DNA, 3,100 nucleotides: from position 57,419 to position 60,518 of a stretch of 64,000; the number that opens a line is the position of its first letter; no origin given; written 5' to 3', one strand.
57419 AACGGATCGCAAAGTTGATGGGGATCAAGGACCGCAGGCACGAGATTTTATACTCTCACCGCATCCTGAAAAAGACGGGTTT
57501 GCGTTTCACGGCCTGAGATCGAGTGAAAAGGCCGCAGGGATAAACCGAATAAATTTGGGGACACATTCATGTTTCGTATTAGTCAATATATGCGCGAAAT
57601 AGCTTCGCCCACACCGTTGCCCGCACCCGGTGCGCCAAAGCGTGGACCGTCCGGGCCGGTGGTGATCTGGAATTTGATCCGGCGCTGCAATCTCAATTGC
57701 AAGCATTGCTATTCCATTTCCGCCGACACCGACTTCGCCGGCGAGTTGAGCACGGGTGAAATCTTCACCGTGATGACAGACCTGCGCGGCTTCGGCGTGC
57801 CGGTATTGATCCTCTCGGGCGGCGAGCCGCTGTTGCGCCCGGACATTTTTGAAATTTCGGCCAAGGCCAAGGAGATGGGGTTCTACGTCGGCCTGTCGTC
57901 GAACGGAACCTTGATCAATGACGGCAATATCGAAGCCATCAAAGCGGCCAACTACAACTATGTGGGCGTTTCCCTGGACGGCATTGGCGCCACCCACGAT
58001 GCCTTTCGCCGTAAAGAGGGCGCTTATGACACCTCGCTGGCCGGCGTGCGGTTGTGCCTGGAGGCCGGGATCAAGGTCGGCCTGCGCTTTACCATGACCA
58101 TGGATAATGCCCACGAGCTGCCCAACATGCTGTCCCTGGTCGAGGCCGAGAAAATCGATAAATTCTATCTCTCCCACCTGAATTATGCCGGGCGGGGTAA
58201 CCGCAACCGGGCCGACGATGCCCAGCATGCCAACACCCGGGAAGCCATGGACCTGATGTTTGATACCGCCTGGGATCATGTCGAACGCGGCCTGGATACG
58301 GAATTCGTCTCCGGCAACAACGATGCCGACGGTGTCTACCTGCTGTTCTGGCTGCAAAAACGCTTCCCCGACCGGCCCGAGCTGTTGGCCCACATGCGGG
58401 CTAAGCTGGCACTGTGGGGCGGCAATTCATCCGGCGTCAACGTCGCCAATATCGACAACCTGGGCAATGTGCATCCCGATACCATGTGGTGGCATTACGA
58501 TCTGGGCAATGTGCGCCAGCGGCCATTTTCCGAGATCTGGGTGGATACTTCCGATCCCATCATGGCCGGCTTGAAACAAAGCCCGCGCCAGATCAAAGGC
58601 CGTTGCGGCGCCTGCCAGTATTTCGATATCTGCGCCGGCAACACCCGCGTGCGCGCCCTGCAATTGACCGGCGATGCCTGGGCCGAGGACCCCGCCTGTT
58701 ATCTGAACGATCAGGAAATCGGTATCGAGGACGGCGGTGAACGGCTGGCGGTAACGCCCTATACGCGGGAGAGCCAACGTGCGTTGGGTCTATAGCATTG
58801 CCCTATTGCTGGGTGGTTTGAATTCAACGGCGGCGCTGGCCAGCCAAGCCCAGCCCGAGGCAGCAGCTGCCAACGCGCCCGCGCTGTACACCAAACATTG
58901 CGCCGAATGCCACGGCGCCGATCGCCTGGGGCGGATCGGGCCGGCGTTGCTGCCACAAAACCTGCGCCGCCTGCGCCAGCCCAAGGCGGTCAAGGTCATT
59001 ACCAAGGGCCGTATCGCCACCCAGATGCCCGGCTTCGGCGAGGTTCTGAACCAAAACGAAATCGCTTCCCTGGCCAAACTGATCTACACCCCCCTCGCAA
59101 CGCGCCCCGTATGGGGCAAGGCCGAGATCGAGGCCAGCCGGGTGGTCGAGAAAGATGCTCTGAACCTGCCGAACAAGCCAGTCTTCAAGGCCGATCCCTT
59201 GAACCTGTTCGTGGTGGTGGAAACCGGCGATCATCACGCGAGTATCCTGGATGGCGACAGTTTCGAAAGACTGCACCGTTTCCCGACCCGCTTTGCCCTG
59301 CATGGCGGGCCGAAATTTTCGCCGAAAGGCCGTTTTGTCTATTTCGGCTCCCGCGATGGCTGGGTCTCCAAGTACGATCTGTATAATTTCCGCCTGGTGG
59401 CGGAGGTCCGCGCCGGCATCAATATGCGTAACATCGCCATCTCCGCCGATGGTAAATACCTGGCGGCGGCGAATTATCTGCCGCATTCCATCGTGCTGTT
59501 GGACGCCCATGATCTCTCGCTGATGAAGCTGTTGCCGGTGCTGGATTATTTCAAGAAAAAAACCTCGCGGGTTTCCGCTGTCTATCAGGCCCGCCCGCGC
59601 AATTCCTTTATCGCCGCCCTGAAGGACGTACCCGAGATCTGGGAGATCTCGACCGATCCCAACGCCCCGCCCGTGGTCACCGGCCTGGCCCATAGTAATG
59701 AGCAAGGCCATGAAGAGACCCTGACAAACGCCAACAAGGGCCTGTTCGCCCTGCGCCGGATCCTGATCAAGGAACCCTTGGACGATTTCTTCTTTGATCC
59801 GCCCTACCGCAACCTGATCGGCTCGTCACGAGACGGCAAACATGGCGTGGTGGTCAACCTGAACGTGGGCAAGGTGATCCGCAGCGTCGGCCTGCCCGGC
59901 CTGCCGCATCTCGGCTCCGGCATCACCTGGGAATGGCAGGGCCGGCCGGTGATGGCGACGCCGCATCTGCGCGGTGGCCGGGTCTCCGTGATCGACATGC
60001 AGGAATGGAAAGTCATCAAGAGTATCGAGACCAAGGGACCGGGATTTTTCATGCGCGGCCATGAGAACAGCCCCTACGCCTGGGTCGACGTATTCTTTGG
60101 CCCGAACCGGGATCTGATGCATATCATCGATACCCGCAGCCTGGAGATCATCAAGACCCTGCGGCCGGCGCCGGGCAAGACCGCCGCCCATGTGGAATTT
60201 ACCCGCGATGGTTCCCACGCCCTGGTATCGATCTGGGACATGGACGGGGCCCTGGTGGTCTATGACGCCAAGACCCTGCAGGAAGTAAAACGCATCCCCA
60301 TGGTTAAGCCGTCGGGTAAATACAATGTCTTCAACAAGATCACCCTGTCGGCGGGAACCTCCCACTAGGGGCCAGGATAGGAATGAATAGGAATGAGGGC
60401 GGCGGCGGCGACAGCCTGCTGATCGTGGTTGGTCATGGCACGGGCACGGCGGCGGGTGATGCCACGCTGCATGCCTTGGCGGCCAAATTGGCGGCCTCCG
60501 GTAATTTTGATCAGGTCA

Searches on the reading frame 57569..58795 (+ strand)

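Call 43: search_protein_families(library=pfam, proteins=[window:57569-58795:+], max_evalue=0.00001)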
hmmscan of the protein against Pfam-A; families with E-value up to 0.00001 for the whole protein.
window:57569-58795:+ (408 aa): 1 family
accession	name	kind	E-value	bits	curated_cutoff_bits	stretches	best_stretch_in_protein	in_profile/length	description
PF04055.27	Radical_SAM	-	2.8e-25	89.8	29.5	1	35-189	2-164/166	Radical SAM superfamily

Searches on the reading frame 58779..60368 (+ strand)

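Call 43: search_protein_families(library=pfam, proteins=[window:58779-60368:+], max_evalue=0.00001)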
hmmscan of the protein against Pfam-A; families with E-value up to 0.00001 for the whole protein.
window:58779-60368:+ (529 aa): 4 families
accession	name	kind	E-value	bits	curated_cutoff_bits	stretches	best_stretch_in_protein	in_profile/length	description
PF02239.22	Cytochrom_D1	-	1.9e-111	372.6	25.5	1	139-520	2-368/368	Cytochrome D1 heme domain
PF25174.1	Beta-prop_THOC3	-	1e-11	44.8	305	1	143-240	142-239/272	THOC3 beta-propeller domain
PF13442.11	Cytochrome_CBB3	-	1.6e-10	41.6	27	1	29-100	2-66/68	Cytochrome C oxidase, cbb3-type, subunit III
PF23414.1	Beta-prop_EML_2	-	2e-06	27.8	90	0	140-230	49-141/266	Echinoderm microtubule-associated protein second beta-propeller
